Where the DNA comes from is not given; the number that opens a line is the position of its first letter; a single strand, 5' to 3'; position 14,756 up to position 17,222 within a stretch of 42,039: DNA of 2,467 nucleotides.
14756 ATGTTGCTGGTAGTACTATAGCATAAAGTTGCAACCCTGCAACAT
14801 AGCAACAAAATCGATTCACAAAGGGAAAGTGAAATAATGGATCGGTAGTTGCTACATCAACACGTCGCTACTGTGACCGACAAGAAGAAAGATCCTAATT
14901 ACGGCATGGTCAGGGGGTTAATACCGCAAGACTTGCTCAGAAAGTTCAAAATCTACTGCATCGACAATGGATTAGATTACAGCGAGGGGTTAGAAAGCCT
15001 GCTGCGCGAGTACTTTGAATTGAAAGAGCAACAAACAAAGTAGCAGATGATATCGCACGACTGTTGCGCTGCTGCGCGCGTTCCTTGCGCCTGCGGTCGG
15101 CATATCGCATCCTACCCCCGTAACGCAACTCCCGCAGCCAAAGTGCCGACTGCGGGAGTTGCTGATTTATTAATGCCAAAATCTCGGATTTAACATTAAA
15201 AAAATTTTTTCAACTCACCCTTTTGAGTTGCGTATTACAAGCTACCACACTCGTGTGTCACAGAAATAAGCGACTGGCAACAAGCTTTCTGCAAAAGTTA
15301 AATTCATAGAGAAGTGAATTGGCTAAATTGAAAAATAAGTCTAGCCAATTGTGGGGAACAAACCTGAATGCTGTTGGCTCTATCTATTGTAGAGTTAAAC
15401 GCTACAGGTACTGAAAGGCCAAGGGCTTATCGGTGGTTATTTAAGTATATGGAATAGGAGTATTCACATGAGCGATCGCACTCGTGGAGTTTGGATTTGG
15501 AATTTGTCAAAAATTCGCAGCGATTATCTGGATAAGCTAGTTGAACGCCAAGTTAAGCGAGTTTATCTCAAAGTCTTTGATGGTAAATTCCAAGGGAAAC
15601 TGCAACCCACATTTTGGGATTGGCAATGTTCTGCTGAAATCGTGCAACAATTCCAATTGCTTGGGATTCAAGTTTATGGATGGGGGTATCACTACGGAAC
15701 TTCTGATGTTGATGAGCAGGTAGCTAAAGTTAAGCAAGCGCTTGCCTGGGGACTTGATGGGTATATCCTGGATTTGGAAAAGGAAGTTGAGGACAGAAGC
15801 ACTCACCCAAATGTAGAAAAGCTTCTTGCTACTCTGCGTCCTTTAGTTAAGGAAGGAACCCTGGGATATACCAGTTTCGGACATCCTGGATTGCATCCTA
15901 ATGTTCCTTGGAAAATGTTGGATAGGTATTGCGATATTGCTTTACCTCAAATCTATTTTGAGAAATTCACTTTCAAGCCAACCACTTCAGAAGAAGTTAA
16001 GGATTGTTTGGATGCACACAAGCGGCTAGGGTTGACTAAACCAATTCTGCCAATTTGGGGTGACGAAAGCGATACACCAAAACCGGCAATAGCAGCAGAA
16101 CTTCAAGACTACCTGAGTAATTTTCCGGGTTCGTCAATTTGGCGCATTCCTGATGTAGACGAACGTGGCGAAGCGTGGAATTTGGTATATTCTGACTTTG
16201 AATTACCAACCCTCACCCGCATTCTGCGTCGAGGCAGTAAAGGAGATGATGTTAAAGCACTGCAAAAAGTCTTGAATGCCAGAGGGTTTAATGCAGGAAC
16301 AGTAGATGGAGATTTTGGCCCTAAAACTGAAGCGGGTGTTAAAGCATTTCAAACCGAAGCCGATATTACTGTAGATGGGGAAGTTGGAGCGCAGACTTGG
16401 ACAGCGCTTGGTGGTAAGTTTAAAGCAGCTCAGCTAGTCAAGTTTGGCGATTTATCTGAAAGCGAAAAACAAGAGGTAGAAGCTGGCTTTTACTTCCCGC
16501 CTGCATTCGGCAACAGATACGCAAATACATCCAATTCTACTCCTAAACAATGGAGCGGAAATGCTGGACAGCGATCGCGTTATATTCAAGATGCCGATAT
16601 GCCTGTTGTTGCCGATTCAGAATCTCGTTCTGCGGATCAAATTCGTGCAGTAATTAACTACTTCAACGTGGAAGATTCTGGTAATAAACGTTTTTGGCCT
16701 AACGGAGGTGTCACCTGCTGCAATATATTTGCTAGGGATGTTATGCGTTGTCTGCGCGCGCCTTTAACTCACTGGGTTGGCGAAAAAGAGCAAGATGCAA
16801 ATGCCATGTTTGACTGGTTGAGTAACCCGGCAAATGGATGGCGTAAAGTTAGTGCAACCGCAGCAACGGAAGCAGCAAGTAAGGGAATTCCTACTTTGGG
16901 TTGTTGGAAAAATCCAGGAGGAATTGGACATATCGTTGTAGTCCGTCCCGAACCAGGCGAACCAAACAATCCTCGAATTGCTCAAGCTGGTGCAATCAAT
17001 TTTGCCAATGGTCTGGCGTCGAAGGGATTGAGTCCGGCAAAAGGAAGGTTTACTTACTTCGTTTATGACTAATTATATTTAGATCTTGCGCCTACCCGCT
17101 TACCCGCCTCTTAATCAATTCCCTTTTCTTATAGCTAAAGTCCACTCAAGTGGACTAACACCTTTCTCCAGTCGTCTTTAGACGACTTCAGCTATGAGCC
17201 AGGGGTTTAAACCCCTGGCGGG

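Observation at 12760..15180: Duplicated gene module (83-aa protein, divergent small RHH-like ORF, and PIN 3' stem-loop remnant) bracketing a Uma2 endonuclease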

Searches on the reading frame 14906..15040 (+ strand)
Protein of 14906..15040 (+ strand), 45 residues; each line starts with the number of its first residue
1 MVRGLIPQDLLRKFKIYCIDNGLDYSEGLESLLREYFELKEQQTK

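Call 69: search_protein_families(library=pfam, proteins=[window:14906-15040:+], max_evalue=0.1)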
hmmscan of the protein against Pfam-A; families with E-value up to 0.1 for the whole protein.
seq(45 aa): 1 family
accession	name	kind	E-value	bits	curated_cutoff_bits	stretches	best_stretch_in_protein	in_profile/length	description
PF23807.1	RHH_10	-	0.012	16.3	27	1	7-34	31-58/84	Ribbon-helix-helix protein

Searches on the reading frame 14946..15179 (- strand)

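Call 3: search_protein_families(library=pfam, proteins=[window:14946-15179:-], max_evalue=1)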
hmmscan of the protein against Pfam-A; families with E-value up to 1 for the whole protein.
window:14946-15179:- (77 aa): 1 family
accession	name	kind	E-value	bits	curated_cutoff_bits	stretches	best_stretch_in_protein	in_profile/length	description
PF24550.1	LIS_MGM1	-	0.019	15.5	27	1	24-75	40-90/100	Dynamin-like GTPase MGM1-like, lipid interacting stalk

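Call 4: search_protein_families(library=ncbifam, proteins=[window:14946-15179:-], max_evalue=1)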
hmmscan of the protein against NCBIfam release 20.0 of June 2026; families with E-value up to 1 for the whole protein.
window:14946-15179:- (77 aa): 0 families

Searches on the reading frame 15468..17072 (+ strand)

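Call 3: search_protein_families(library=pfam, proteins=[window:15468-17072:+], max_evalue=1)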
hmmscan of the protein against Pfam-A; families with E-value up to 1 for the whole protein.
window:15468-17072:+ (534 aa): 2 families
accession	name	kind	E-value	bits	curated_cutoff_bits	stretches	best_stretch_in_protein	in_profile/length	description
PF01471.23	PG_binding_1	-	8.7e-20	71.1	23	1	259-314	2-57/57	Putative peptidoglycan binding domain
PF09374.15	PG_binding_3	-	0.0001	22.8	24.6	2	297-315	14-32/76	Predicted Peptidoglycan domain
